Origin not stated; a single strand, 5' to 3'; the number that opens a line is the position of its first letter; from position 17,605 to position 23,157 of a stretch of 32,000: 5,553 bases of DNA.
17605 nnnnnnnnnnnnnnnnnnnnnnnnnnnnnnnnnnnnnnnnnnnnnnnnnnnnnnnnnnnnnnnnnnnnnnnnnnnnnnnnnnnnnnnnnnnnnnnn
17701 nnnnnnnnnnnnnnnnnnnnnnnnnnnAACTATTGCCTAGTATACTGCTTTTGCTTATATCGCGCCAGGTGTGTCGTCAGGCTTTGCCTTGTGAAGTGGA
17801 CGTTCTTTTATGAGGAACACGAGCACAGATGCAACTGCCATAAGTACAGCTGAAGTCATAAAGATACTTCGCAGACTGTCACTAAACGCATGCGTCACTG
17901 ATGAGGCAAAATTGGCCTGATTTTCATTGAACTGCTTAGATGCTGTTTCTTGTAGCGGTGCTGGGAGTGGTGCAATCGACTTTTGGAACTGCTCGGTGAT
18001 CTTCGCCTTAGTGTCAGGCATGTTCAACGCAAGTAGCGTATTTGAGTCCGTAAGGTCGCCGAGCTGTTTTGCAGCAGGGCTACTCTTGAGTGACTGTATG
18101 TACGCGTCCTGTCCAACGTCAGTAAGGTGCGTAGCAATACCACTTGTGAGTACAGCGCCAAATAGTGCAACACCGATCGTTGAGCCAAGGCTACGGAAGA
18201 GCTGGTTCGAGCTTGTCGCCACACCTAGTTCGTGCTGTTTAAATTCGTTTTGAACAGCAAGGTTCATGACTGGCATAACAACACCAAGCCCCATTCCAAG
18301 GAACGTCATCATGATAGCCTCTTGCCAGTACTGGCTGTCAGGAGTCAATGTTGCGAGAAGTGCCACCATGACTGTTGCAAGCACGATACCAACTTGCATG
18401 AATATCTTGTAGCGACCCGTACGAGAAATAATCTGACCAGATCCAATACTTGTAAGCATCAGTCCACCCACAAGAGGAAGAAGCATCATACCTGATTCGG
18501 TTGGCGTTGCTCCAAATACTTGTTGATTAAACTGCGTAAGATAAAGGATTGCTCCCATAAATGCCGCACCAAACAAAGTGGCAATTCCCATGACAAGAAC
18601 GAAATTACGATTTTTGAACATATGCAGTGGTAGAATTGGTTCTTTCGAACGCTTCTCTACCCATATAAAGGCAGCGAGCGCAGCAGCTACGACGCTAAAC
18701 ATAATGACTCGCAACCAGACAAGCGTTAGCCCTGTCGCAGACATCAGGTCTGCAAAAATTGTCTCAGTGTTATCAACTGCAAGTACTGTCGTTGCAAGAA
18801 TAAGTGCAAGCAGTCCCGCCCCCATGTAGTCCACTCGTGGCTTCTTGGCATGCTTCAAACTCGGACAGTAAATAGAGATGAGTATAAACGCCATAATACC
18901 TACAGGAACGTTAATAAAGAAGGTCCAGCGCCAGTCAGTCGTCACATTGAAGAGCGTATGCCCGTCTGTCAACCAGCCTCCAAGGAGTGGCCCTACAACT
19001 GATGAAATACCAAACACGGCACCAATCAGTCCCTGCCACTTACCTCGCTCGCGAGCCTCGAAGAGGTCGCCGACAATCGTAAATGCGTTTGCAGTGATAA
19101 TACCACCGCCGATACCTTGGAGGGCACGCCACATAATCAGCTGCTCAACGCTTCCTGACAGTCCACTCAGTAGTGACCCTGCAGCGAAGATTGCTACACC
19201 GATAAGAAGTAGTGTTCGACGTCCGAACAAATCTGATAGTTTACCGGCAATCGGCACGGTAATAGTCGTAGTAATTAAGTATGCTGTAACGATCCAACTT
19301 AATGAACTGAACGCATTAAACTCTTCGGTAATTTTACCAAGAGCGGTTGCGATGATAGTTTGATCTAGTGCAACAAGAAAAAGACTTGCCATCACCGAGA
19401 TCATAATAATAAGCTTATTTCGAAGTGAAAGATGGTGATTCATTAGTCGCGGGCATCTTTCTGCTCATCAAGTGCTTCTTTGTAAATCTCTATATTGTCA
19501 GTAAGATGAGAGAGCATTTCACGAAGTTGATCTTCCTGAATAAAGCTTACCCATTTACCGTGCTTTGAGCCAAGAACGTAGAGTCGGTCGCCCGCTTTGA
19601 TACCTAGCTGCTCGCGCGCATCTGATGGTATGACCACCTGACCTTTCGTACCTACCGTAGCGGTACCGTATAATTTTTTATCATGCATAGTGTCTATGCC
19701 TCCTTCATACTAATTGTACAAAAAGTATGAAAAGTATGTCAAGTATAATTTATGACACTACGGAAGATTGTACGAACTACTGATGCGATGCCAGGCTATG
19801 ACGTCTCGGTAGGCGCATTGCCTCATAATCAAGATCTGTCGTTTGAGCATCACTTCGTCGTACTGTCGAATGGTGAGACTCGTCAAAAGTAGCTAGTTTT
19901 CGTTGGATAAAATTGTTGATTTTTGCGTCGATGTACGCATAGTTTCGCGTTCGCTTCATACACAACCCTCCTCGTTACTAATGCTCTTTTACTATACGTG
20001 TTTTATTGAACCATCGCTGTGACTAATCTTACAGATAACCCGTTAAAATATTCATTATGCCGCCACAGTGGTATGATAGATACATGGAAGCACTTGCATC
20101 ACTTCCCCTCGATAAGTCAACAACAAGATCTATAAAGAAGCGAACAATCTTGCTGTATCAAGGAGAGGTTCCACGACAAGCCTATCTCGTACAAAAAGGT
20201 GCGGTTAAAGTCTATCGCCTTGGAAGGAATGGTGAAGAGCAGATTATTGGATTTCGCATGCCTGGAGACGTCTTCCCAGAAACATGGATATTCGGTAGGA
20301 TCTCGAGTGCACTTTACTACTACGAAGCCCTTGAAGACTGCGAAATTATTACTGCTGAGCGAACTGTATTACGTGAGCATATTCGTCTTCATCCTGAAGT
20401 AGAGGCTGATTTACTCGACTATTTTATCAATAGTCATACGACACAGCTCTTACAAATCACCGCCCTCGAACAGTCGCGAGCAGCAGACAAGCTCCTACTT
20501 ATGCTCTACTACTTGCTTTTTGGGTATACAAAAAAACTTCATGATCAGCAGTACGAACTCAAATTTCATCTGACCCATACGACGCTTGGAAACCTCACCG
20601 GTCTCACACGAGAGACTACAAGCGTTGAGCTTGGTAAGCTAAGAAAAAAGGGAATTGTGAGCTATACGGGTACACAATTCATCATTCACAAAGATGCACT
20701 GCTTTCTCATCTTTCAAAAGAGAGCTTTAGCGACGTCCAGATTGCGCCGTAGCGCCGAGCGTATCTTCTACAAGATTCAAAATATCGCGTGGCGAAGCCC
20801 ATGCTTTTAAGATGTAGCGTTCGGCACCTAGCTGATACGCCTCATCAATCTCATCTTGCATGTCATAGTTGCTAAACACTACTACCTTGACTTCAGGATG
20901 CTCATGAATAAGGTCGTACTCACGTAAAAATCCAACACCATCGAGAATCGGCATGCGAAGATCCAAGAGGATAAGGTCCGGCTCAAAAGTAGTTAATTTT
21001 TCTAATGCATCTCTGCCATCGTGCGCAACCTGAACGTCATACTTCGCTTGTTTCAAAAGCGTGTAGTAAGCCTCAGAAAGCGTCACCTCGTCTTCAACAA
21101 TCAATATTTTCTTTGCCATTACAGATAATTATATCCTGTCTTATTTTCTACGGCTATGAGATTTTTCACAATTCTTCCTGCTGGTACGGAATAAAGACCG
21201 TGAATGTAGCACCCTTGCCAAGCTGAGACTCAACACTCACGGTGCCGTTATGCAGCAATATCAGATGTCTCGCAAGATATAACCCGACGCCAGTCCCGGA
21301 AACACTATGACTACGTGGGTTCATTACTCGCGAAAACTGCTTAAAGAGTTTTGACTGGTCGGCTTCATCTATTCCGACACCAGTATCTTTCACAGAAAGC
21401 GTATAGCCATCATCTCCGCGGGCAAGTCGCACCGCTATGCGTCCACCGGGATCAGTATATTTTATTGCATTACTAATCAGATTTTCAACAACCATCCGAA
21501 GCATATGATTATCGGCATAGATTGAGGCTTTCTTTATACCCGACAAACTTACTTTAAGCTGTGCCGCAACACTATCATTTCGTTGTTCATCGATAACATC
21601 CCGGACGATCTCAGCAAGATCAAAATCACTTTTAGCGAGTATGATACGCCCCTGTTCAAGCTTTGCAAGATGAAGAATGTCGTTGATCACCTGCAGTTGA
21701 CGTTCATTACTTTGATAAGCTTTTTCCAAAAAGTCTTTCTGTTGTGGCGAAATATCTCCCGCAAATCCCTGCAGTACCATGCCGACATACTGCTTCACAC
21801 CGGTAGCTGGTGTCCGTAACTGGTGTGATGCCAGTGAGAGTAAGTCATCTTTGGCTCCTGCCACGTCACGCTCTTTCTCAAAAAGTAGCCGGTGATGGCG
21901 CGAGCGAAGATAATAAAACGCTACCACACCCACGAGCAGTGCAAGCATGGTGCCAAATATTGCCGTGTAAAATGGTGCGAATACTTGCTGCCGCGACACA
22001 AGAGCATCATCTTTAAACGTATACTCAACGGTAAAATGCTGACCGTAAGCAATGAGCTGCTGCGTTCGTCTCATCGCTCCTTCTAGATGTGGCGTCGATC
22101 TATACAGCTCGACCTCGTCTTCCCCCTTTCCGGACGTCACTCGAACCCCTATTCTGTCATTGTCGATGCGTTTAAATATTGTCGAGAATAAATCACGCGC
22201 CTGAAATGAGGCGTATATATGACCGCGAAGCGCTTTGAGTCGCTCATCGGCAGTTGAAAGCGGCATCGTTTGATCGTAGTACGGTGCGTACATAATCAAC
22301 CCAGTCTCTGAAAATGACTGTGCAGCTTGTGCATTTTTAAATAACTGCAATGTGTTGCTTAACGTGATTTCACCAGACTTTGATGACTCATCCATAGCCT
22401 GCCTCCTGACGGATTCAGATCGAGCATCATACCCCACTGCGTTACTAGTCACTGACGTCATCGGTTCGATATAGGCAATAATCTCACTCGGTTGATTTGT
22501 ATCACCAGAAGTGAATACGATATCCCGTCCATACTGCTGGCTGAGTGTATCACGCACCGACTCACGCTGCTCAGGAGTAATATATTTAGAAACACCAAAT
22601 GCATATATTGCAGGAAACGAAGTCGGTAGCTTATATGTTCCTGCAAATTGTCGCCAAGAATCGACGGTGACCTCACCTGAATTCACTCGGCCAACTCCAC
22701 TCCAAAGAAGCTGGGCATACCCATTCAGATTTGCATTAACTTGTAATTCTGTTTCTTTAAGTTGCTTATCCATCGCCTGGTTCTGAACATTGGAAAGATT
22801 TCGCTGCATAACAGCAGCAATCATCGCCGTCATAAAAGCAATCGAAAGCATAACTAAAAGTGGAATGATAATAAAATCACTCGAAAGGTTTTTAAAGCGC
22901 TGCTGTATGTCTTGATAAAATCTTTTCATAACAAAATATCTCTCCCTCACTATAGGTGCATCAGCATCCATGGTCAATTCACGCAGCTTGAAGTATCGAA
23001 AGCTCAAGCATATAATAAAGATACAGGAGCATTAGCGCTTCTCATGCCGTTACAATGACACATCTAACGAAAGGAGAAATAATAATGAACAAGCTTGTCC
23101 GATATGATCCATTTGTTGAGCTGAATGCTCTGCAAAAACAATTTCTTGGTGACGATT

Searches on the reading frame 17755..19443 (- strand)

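Call 8: search_protein_families(library=pfam, proteins=[window:17755-19443:-])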
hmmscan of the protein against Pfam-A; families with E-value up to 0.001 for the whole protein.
window:17755-19443:- (562 aa): 3 families
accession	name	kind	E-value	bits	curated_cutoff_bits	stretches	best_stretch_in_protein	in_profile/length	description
PF07690.21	MFS_1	-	2.1e-59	201.6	33.4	1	18-424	2-346/347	Major Facilitator Superfamily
PF00083.30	Sugar_tr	-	6.5e-15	55.4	22.3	1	46-189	46-188/452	Sugar (and other) transporter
PF12832.13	MFS_1_like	-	0.00033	20.3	25.2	0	329-436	48-153/373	MFS_1 like family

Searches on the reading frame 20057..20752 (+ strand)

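Call 8: search_protein_families(library=pfam, proteins=[window:20057-20752:+])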
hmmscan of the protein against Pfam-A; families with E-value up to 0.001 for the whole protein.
window:20057-20752:+ (231 aa): 3 families
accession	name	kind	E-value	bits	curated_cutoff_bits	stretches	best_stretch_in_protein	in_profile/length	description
PF00027.35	cNMP_binding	-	1.7e-16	60.4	27.5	1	24-108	2-85/89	Cyclic nucleotide-binding domain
PF13545.12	HTH_Crp_2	-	7.2e-11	42.3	27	1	150-213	10-64/70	Crp-like helix-turn-helix domain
PF00325.26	Crp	-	0.00053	20.1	21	1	172-200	3-31/32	Bacterial regulatory proteins, crp family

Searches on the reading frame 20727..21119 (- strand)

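Call 9: search_protein_families(library=pfam, proteins=[window:20727-21119:-])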
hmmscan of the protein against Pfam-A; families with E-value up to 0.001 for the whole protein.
window:20727-21119:- (130 aa): 1 family
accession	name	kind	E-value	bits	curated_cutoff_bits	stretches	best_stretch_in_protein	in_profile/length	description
PF00072.30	Response_reg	-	2.1e-23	83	30.2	1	5-115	1-108/111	Response regulator receiver domain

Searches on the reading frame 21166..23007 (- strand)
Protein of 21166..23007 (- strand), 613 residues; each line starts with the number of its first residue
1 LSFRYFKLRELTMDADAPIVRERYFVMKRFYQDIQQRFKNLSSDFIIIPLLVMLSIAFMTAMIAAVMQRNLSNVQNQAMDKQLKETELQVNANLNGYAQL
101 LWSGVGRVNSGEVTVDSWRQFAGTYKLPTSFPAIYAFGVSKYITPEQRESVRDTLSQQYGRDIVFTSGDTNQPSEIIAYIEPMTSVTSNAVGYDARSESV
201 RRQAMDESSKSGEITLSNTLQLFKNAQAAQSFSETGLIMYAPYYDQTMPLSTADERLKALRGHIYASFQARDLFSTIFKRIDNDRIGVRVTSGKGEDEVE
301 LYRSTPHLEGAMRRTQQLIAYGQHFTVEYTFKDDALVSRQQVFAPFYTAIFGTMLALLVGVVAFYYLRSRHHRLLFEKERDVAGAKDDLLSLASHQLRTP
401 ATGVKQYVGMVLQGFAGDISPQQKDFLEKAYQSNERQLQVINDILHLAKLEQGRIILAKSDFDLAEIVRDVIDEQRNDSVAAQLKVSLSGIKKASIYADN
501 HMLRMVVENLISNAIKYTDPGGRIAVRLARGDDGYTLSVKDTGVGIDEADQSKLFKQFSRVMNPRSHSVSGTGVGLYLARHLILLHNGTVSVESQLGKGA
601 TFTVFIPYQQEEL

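Call 9: search_protein_families(library=pfam, proteins=[window:21166-23007:-])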
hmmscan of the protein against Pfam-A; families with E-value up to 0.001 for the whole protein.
window:21166-23007:- (613 aa): 4 families
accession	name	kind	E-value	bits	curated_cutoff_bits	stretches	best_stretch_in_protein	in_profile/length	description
PF03924.19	CHASE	-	1.9e-31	109.7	25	1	112-299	2-186/189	CHASE domain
PF02518.31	HATPase_c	-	4.3e-29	101.6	26.4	1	499-609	2-110/111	Histidine kinase-, DNA gyrase B-, and HSP90-like ATPase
PF00512.31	HisKA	-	8.4e-12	45.4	26.9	1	385-453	1-66/66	His Kinase A (phospho-acceptor) domain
PF13581.12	HATPase_c_2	-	2.6e-05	24.7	27.4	1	503-582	32-108/127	Histidine kinase-like ATPase domain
